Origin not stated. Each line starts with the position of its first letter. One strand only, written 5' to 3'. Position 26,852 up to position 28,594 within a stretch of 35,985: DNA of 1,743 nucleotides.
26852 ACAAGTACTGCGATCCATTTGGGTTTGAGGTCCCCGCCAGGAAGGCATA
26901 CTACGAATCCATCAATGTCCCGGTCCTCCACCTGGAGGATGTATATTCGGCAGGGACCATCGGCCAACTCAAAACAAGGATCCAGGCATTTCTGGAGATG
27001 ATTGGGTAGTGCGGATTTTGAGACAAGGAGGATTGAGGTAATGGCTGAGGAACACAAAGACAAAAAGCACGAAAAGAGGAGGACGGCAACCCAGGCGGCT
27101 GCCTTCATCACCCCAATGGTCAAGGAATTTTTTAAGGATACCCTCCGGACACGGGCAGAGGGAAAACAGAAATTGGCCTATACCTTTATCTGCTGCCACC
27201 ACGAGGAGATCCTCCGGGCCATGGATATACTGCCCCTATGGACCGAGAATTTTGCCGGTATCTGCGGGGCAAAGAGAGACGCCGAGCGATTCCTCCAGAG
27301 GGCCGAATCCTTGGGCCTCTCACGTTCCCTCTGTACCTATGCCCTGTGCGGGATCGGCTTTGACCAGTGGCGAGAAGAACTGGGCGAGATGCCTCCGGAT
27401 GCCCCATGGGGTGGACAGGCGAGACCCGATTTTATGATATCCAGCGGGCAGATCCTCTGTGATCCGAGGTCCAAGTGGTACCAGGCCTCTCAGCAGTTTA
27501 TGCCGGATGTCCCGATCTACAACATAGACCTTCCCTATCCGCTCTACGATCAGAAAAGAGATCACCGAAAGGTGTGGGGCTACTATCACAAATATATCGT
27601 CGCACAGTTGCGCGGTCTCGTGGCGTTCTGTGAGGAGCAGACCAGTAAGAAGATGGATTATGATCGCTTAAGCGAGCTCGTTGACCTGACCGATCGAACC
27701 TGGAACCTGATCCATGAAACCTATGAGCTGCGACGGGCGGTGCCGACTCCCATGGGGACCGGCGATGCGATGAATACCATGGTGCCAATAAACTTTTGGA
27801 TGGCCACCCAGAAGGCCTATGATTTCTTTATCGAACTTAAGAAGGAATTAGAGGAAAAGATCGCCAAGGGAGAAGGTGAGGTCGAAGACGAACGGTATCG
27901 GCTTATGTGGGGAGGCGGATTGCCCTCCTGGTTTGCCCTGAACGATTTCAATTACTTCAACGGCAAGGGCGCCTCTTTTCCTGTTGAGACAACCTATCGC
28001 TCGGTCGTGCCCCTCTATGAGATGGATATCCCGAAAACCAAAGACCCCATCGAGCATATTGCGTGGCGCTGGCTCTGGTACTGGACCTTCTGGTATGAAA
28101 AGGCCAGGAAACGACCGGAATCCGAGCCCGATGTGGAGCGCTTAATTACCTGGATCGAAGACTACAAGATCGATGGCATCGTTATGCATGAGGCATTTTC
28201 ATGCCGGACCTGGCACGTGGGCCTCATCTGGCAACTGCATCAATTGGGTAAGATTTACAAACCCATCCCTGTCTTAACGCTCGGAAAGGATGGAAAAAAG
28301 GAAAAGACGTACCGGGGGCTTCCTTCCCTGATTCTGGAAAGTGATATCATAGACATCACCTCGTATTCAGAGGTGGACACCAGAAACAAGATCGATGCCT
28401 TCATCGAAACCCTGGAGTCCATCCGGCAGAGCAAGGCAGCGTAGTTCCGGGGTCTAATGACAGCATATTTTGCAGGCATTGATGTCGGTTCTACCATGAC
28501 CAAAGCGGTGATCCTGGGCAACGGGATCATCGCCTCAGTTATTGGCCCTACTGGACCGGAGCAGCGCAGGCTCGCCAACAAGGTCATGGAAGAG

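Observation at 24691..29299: Orphan BCR/HAD-family ATP-driven radical enzyme module flanked by two different ATPases, with no cognate pathway genes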

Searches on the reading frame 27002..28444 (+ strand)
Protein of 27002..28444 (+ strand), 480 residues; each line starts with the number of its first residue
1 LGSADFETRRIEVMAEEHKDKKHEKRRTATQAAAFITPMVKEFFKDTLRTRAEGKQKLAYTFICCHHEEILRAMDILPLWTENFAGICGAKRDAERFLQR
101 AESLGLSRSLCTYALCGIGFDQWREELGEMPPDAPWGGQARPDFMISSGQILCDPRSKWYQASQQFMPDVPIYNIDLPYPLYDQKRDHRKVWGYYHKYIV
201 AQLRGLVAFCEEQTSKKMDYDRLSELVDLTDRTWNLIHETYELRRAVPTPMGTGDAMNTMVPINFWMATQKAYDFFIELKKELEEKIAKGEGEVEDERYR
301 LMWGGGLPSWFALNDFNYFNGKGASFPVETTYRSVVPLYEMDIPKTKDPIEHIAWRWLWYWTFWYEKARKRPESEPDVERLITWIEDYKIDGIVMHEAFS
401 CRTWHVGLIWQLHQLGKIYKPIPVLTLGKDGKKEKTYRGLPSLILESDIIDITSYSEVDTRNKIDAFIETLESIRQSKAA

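Call 4: search_protein_families(library=pfam, proteins=[window:27002-28444:+])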
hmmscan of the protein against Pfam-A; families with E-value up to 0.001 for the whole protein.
window:27002-28444:+ (480 aa): 1 family
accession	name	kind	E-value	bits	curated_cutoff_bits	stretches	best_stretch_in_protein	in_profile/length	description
PF06050.19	HGD-D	-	3.4e-49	168.7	28.4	1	67-471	5-342/342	2-hydroxyglutaryl-CoA dehydratase, D-component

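Call 5: search_protein_families(library=ncbifam, proteins=[window:27002-28444:+], max_evalue=0.00001)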
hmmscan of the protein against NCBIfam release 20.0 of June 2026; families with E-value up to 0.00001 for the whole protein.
window:27002-28444:+ (480 aa): 4 families
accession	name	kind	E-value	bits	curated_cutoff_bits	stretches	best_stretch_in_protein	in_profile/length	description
NF052455.1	HyiscapDhHadB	equivalog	3e-25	88.7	750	1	31-311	3-266/398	(R)-2-hydroxyisocaproyl-CoA dehydratase subunit alpha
TIGR03191.1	benz_CoA_bzdO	equivalog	1.5e-22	80.5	448.6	1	75-324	51-284/430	benzoyl-CoA reductase, bzd-type, subunit O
TIGR02260.1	benz_CoA_red_B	equivalog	2.9e-16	59.2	486.55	1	46-417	20-378/413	benzoyl-CoA reductase subunit B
NF040772.1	double_cubane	equivalog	2.9e-15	56.2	350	1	149-426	91-348/372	double-cubane-cluster-containing anaerobic reductase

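Call 14: search_solved_structures(query=window:27002-28444:+, max_evalue=0.001, show_alignments=2)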
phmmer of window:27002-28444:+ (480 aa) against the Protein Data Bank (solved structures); distinct sequences matched with E-value up to 0.001: 5.
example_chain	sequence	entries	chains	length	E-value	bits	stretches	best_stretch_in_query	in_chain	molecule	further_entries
9g87_A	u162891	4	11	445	7e-20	74.4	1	43-318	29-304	3-methylbenzoyl-CoA reductase beta subunit MbdO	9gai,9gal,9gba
8s02_A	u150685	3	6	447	3.1e-15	59.1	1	75-324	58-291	BzdO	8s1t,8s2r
3o3m_A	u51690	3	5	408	2.1e-12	49.8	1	31-311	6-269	alpha subunit 2-hydroxyisocaproyl-CoA dehydratase | alpha-subunit 2-hydroxyisocaproyl-CoA dehydratase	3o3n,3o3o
7yyl_C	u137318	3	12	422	8.5e-07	31.3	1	143-306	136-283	Dehydratase family protein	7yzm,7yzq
6eno_A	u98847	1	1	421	9.3e-07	31.1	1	143-306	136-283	Dehydratase family protein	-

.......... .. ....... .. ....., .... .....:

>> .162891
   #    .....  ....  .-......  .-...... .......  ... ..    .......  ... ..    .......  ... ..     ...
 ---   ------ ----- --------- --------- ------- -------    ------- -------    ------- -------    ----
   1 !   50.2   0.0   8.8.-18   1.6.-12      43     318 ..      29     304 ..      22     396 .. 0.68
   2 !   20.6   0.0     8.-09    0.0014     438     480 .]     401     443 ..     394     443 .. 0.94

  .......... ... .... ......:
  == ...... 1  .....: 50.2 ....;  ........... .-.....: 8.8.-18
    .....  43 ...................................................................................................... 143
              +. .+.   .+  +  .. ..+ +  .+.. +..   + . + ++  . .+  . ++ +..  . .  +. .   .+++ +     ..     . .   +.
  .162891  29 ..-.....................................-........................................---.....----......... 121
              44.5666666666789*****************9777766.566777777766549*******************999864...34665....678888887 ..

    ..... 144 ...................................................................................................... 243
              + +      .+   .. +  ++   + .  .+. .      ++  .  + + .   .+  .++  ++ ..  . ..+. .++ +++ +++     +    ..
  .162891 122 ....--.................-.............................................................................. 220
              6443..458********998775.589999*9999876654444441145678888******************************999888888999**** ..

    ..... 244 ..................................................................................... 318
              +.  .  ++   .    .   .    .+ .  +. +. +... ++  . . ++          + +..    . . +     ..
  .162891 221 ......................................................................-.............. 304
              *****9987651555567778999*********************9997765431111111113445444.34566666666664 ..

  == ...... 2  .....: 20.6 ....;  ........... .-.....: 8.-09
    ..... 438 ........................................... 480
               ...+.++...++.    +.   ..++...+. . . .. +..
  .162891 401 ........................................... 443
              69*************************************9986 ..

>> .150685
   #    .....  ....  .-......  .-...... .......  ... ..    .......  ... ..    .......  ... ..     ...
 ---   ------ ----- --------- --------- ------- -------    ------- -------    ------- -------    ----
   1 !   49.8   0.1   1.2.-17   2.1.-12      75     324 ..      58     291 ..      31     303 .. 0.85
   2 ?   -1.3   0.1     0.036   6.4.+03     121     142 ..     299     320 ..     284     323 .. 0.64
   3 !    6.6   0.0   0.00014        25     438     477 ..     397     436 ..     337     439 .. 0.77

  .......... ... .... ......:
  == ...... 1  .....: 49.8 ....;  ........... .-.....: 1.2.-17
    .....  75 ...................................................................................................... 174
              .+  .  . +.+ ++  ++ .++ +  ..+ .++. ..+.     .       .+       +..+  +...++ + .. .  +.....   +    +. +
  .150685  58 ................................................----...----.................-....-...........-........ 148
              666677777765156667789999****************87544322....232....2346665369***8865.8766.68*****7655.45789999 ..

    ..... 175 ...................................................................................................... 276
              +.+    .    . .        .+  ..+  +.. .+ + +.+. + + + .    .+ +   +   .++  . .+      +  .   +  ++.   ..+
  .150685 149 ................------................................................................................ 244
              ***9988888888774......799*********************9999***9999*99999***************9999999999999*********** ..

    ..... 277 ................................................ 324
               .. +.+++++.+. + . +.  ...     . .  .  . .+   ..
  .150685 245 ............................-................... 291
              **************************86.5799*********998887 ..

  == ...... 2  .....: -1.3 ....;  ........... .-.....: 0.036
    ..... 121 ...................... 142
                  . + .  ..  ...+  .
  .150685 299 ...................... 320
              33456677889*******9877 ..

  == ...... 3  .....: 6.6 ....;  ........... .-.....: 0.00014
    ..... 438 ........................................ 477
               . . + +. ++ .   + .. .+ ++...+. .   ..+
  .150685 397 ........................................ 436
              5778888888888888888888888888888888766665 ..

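Call 28: search_solved_structures(query=A2, max_evalue=0.01, show_alignments=4)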
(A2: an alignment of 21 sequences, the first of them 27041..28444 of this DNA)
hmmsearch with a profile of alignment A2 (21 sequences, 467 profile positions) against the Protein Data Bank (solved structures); distinct sequences matched with E-value up to 0.01: 5.
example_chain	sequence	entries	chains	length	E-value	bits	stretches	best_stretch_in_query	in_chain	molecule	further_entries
9g87_A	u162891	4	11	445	1.5e-20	76.7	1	43-467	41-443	3-methylbenzoyl-CoA reductase beta subunit MbdO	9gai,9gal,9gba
8s02_A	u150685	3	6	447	4.1e-18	68.7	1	62-412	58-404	BzdO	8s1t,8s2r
3o3m_A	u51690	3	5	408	2.5e-14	56.2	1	19-303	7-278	alpha subunit 2-hydroxyisocaproyl-CoA dehydratase | alpha-subunit 2-hydroxyisocaproyl-CoA dehydratase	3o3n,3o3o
7yyl_C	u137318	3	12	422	3.6e-08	35.9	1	136-293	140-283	Dehydratase family protein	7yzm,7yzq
6eno_A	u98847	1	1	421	3.7e-08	35.8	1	136-293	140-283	Dehydratase family protein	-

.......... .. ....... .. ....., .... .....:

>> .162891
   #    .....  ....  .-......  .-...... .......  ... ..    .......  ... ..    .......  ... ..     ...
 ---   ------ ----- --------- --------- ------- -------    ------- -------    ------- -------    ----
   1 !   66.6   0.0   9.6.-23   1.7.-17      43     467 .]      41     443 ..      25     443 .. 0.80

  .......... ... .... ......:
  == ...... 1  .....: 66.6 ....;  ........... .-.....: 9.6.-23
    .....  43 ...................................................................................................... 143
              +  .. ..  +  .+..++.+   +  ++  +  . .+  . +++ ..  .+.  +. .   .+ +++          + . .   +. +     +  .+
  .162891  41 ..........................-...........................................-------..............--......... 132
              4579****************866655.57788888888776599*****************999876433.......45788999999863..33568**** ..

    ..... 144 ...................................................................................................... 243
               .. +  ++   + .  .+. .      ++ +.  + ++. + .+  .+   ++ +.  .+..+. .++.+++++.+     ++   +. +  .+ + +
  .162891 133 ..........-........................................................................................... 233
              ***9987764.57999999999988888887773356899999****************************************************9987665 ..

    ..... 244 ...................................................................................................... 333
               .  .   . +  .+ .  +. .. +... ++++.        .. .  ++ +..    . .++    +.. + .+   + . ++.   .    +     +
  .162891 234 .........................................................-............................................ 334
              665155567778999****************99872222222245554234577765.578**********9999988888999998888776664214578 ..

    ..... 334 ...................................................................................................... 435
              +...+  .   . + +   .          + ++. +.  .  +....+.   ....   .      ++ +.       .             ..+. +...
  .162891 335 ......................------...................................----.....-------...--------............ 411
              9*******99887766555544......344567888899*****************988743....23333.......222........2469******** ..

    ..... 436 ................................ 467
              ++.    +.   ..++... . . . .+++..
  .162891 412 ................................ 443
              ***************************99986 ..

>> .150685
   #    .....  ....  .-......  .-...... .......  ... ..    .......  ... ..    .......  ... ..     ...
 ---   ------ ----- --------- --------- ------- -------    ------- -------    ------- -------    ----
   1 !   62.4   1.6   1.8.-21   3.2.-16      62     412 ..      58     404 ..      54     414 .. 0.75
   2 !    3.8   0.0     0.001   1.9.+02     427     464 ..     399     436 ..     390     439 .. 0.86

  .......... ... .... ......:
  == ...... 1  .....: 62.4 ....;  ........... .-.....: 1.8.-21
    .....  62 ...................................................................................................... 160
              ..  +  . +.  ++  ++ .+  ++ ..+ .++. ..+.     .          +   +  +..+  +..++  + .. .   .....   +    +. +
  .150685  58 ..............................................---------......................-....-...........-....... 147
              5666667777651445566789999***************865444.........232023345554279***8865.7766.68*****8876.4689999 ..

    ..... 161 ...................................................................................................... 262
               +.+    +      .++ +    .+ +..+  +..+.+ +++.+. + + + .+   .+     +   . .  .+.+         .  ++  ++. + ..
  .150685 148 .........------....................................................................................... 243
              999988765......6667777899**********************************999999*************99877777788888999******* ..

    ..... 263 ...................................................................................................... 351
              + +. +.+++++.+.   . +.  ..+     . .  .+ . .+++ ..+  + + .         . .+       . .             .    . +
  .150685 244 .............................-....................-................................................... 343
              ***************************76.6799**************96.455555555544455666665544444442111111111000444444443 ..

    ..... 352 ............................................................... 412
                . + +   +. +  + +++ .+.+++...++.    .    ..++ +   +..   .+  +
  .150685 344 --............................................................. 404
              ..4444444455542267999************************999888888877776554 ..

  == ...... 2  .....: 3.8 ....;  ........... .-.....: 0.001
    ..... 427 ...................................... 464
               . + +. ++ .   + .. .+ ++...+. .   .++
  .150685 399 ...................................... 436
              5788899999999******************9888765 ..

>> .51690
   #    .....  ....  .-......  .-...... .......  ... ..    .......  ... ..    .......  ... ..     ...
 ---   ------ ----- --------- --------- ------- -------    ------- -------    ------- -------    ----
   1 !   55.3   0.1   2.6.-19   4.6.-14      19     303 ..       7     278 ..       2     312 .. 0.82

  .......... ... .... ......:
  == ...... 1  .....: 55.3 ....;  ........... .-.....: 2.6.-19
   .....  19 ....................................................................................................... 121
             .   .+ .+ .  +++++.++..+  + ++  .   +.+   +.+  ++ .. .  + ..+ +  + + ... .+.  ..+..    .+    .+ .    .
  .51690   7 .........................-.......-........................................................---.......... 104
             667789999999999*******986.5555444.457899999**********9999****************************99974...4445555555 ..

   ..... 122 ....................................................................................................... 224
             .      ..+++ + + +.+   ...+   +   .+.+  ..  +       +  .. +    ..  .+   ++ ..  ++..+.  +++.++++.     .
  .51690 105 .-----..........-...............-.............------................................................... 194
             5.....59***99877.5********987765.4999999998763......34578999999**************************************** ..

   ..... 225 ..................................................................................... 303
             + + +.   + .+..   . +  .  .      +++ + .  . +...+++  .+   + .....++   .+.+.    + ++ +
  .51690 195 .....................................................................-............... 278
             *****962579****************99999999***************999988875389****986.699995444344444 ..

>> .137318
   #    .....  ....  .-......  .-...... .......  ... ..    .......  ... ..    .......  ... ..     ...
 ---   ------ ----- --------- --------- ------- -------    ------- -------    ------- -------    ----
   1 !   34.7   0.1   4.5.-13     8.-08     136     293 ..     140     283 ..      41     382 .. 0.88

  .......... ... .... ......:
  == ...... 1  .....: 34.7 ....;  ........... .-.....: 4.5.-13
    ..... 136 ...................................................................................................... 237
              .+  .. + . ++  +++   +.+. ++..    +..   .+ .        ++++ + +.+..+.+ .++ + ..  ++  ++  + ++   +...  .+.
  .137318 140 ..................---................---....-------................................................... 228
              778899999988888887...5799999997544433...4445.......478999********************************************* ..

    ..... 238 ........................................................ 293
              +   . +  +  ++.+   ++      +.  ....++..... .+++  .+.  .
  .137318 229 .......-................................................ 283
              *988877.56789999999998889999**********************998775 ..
